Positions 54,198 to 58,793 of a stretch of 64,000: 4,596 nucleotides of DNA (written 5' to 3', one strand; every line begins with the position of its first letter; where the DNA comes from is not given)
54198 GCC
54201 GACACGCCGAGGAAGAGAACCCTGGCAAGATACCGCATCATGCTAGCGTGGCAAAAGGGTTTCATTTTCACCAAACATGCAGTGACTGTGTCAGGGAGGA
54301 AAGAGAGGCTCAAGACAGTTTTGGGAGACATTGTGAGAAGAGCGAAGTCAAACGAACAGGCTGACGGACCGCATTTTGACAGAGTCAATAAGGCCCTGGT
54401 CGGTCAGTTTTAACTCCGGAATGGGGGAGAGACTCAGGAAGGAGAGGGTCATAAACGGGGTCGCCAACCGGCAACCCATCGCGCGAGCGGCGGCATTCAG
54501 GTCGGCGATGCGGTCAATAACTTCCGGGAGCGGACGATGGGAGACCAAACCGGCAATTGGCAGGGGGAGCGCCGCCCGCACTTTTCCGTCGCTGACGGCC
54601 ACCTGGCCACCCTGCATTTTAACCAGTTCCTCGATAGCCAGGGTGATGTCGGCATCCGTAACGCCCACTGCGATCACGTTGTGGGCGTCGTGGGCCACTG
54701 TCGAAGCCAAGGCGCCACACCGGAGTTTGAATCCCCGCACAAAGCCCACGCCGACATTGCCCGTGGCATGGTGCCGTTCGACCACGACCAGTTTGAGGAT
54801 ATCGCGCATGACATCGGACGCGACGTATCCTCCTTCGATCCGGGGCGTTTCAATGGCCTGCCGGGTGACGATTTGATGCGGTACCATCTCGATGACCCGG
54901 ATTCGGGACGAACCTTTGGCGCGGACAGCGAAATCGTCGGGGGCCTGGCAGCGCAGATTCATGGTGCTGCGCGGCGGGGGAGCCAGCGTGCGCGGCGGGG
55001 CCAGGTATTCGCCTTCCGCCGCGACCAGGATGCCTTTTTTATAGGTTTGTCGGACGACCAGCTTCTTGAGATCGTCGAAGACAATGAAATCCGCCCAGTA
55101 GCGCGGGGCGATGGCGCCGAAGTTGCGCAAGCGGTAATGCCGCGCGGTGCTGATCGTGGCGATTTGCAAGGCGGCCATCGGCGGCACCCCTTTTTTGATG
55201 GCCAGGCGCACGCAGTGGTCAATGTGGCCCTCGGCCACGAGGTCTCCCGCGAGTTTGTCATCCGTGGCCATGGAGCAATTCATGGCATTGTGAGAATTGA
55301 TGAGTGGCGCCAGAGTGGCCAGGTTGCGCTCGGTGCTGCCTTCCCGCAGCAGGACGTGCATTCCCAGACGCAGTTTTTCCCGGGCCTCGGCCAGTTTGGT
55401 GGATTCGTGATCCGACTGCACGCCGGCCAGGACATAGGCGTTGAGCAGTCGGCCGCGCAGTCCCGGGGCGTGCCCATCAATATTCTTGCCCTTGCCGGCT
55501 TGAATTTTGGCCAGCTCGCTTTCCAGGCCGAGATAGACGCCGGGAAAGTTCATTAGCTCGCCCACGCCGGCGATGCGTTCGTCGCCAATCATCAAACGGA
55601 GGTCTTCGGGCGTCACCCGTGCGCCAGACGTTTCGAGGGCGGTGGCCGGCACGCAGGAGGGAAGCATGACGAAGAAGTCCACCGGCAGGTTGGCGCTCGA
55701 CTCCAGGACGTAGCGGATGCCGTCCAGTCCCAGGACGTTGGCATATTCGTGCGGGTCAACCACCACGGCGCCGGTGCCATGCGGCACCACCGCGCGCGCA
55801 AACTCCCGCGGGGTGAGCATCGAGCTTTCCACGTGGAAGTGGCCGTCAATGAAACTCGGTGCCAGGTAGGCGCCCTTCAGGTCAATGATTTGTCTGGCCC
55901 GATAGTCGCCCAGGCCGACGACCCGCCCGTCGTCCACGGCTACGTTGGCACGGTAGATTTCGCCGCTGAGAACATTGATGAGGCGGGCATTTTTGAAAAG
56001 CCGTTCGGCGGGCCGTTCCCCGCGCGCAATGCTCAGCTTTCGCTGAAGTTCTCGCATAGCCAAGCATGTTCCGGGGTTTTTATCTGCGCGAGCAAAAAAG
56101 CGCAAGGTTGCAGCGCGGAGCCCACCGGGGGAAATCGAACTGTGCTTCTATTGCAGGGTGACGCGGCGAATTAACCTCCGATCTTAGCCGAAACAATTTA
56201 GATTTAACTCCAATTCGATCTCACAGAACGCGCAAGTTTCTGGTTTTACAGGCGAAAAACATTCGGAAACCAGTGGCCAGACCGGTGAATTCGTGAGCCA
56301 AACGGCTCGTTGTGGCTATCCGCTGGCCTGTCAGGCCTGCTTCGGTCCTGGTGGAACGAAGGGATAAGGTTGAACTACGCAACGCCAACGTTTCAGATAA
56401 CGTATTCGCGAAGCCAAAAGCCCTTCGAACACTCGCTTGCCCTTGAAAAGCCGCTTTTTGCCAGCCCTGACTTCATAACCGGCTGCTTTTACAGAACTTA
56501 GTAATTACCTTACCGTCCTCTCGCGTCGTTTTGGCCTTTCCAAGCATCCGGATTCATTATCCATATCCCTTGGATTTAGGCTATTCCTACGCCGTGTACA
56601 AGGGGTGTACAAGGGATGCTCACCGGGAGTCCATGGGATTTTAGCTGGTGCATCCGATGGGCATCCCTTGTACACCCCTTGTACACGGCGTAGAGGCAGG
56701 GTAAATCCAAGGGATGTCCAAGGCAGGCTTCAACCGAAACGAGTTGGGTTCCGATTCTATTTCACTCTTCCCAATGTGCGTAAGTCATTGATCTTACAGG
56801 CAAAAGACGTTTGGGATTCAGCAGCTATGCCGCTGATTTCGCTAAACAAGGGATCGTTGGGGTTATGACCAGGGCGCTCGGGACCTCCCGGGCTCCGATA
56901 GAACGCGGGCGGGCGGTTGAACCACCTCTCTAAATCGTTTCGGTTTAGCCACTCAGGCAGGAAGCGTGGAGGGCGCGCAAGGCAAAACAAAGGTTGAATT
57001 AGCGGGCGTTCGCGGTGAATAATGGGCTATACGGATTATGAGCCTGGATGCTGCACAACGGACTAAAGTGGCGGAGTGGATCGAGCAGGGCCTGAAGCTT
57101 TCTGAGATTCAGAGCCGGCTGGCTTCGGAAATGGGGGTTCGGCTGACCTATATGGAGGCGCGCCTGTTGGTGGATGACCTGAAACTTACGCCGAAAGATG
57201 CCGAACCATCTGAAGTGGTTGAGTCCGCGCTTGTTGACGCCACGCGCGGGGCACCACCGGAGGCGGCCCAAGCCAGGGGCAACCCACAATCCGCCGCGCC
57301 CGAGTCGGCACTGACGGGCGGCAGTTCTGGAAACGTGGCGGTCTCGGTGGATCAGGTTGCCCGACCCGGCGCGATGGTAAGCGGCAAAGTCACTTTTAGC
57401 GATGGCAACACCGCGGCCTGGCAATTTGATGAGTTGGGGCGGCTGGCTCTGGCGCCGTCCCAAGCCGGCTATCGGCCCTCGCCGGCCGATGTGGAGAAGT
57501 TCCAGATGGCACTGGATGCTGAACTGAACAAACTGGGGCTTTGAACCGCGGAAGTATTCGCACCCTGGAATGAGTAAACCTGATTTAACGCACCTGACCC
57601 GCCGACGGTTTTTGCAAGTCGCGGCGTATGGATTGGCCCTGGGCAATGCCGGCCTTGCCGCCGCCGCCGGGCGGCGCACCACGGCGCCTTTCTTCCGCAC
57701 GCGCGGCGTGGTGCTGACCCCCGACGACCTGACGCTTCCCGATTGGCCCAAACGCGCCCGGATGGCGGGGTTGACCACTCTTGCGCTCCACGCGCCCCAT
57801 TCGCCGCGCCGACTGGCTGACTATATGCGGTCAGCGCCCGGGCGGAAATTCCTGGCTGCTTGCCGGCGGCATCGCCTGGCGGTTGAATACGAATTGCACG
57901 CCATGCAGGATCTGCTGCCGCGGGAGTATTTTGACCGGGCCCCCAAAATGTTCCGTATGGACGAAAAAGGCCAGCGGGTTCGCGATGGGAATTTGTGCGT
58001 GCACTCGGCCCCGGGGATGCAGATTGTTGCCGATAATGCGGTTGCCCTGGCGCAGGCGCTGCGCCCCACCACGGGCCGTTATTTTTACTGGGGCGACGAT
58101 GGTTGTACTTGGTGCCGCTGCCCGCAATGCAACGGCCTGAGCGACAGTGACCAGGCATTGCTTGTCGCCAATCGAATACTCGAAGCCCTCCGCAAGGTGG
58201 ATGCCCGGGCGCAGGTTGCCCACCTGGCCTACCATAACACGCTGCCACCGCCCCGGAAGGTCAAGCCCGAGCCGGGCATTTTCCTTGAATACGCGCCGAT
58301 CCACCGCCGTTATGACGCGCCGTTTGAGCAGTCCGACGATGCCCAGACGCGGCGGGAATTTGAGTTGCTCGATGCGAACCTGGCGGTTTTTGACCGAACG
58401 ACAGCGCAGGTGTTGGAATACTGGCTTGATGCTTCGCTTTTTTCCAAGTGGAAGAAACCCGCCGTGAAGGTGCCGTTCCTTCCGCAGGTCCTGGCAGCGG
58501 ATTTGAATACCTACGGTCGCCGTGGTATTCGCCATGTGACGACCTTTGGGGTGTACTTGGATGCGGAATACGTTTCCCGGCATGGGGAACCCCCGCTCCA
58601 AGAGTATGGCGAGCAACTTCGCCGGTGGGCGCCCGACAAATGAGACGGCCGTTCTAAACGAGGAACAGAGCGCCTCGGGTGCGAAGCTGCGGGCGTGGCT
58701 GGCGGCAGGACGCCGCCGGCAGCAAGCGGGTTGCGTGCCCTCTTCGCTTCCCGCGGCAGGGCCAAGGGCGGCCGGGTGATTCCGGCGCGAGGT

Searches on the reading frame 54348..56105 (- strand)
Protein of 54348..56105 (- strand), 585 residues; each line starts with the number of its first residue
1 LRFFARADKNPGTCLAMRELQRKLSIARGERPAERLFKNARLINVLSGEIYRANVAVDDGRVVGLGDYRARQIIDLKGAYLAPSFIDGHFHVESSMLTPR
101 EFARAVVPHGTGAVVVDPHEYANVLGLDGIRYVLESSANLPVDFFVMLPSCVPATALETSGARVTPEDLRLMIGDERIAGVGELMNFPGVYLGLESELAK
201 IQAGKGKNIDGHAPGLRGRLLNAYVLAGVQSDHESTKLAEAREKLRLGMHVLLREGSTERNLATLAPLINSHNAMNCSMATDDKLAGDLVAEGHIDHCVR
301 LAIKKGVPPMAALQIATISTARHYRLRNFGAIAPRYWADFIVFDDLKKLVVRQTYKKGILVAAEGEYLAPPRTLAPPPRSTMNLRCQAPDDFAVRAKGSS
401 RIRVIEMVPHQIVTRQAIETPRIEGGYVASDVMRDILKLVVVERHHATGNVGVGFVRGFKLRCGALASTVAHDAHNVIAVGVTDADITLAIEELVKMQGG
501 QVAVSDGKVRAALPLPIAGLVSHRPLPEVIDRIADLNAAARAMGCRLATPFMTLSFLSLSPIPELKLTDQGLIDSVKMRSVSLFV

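Call 10: search_protein_families(library=pfam, proteins=[window:54348-56105:-])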
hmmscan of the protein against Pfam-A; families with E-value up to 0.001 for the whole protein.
window:54348-56105:- (585 aa): 3 families
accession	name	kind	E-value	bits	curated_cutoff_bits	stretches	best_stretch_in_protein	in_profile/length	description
PF13382.11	Adenine_deam_C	-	5.8e-64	215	27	1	411-577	1-167/169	Adenine deaminase C-terminal domain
PF01979.26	Amidohydro_1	-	8.6e-27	94.7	25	1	81-358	2-342/345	Amidohydrolase family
PF07969.17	Amidohydro_3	-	1.9e-09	38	29.7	1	72-95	1-29/472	Amidohydrolase family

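Call 102: find_homologous_proteins(query=window:54348-56105:-, max_evalue=1e-150)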
Query window:54348-56105:- (585 aa): 6254 proteins with E <= 1e-150 among 8000 candidates; the best 120 are listed.
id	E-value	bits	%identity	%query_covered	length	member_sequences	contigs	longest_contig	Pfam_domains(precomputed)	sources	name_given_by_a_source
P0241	0.0e+0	1255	100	97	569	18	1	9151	PF13382.12,PF07969.18,PF01979.27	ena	-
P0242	0.0e+0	1221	97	97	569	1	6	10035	PF13382.12,PF07969.18,PF01979.27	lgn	-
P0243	0.0e+0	1088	87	97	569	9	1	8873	PF13382.12,PF07969.18,PF01979.27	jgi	-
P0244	0.0e+0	1076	85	97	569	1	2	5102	PF13382.12,PF07969.18,PF01979.27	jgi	jgi:adenine deaminase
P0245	0.0e+0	1071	84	97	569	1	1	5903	PF13382.12,PF07969.18,PF01979.27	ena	-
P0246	0.0e+0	1071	85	97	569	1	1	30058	PF13382.12,PF07969.18,PF01979.27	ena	-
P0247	0.0e+0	1071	82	99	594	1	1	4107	PF13382.12,PF07969.18,PF01979.27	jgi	jgi:adenine deaminase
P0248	0.0e+0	1070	84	97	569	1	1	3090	PF13382.12,PF07969.18,PF01979.27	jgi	-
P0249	0.0e+0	1070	84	97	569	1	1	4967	PF13382.12,PF07969.18,PF01979.27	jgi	jgi:adenine deaminase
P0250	0.0e+0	1069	85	97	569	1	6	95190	PF13382.12,PF07969.18,PF01979.27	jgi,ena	-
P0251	0.0e+0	1068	84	97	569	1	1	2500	PF13382.12,PF07969.18,PF01979.27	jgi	jgi:adenine deaminase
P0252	0.0e+0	1066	84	97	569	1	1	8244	PF13382.12,PF07969.18,PF01979.27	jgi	-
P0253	0.0e+0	1066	85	97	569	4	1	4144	PF13382.12,PF07969.18,PF01979.27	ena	-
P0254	0.0e+0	1063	85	97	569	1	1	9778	PF13382.12,PF07969.18,PF01979.27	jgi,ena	-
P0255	0.0e+0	1062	84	97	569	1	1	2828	PF13382.12,PF07969.18,PF01979.27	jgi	jgi:adenine deaminase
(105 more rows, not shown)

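Call 103: find_encoding_contigs(protein=P0242, flank=4000, max_places=3)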
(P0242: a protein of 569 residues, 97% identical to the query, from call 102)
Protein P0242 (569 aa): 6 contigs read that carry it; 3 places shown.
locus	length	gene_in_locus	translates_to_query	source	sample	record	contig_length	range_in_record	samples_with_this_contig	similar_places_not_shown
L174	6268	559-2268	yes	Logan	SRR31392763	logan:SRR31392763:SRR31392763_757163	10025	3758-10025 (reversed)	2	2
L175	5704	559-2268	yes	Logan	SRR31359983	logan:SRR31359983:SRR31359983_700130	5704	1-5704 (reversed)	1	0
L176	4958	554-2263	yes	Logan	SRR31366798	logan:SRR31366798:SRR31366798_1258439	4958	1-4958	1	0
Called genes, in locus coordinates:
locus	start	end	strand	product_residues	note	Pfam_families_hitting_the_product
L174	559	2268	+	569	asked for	PF01979:Amidohydro_1, PF07969:Amidohydro_3 (faint), PF13382:Adenine_deam_C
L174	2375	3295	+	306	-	-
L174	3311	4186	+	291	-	PF00696:AA_kinase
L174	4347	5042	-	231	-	-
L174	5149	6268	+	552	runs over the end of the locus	PF02638:GHL10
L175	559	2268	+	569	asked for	PF01979:Amidohydro_1, PF07969:Amidohydro_3 (faint), PF13382:Adenine_deam_C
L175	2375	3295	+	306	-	-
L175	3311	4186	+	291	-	PF00696:AA_kinase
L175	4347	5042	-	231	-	-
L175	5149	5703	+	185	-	?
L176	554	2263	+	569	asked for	PF01979:Amidohydro_1, PF07969:Amidohydro_3 (faint), PF13382:Adenine_deam_C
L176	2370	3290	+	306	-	-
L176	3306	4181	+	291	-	PF00696:AA_kinase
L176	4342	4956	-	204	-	?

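Call 104: find_encoding_contigs(protein=P0243, flank=4000, max_places=2)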
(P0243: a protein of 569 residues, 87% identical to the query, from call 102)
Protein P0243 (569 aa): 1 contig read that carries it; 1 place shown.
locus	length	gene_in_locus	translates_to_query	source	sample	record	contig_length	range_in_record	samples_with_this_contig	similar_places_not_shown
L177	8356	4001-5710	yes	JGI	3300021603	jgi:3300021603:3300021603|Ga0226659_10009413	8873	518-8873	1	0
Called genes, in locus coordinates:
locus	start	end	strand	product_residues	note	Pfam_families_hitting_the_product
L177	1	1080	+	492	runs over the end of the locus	PF01408:GFO_IDH_MocA, PF19051:GFO_IDH_MocA_C2 (faint)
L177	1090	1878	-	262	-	PF02146:SIR2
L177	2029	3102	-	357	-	PF16126:DUF4838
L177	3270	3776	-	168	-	-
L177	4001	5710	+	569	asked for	PF01979:Amidohydro_1, PF07969:Amidohydro_3 (faint), PF13382:Adenine_deam_C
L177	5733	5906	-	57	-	-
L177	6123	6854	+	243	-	PF01609:DDE_Tnp_1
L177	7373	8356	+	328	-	?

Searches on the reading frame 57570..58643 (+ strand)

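Call 10: search_protein_families(library=pfam, proteins=[window:57570-58643:+])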
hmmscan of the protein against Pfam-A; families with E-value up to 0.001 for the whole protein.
window:57570-58643:+ (357 aa): 1 family
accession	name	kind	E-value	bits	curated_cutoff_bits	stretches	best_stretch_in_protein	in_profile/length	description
PF16126.11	DUF4838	-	5.5e-13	49.2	26.6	1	101-264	54-219/325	Domain of unknown function (DUF4838)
